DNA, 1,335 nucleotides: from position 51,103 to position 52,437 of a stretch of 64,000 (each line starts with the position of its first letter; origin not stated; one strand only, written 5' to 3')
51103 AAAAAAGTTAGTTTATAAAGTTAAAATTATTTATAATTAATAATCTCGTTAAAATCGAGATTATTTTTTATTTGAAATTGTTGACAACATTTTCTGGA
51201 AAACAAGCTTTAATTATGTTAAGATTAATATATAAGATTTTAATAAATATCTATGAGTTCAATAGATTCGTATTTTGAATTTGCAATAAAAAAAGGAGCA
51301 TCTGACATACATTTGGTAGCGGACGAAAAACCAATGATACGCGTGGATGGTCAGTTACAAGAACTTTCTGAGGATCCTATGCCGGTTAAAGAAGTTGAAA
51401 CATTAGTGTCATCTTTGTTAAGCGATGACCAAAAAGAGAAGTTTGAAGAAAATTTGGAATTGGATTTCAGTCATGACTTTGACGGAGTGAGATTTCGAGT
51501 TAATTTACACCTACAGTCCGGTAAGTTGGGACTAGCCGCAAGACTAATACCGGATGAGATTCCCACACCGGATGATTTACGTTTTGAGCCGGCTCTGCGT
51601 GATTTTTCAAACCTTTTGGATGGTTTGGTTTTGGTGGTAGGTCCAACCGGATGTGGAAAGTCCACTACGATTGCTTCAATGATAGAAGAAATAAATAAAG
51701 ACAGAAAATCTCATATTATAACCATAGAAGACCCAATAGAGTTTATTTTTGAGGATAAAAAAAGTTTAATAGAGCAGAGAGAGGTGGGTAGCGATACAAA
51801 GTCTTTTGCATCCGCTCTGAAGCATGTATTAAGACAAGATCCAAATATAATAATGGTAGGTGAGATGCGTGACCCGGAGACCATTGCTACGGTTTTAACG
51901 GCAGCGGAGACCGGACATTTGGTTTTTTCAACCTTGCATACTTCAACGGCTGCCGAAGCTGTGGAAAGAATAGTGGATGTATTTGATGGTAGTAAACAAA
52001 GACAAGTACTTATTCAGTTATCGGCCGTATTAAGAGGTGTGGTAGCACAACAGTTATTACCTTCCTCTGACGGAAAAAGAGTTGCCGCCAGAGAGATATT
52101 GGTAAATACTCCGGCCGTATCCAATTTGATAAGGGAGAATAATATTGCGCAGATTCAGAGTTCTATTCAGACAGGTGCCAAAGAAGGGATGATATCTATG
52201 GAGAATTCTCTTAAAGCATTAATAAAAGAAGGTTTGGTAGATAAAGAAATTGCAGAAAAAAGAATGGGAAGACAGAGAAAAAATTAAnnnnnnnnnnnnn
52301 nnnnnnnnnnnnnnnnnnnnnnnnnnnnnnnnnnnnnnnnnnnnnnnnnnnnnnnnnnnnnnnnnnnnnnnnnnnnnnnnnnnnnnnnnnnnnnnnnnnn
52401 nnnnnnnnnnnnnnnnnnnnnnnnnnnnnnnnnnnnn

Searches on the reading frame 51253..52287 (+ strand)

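Call 11: search_protein_families(library=pfam, proteins=[window:51253-52287:+])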
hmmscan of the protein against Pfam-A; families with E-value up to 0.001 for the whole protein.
window:51253-52287:+ (344 aa): 8 families
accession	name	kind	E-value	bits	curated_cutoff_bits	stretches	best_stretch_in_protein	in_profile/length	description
PF00437.27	T2SSE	-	2.6e-45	155.1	24.9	1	4-326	12-332/370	Type II/IV secretion system protein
PF01935.23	DUF87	-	6.3e-05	23.6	23.2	1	125-156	25-56/220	Helicase HerA, central domain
PF04851.21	ResIII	-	7.5e-05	23.1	22.5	1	126-235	26-114/164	Type III restriction enzyme, res subunit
PF13401.12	AAA_22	-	0.00032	21.4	27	1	123-161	5-42/130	AAA domain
PF12775.13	AAA_7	-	0.00034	20.6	25.8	1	103-153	14-63/181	P-loop containing dynein motor region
PF00004.35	AAA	-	0.00036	21.4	21.2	1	126-205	1-66/131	ATPase family associated with various cellular activities (AAA)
PF24883.2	NPHP3_N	-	0.00036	21.2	24.8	1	125-257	24-146/164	Nephrocystin 3, N-terminal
PF13191.12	AAA_16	-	0.00078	20.4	32.6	0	124-156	25-54/167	AAA ATPase domain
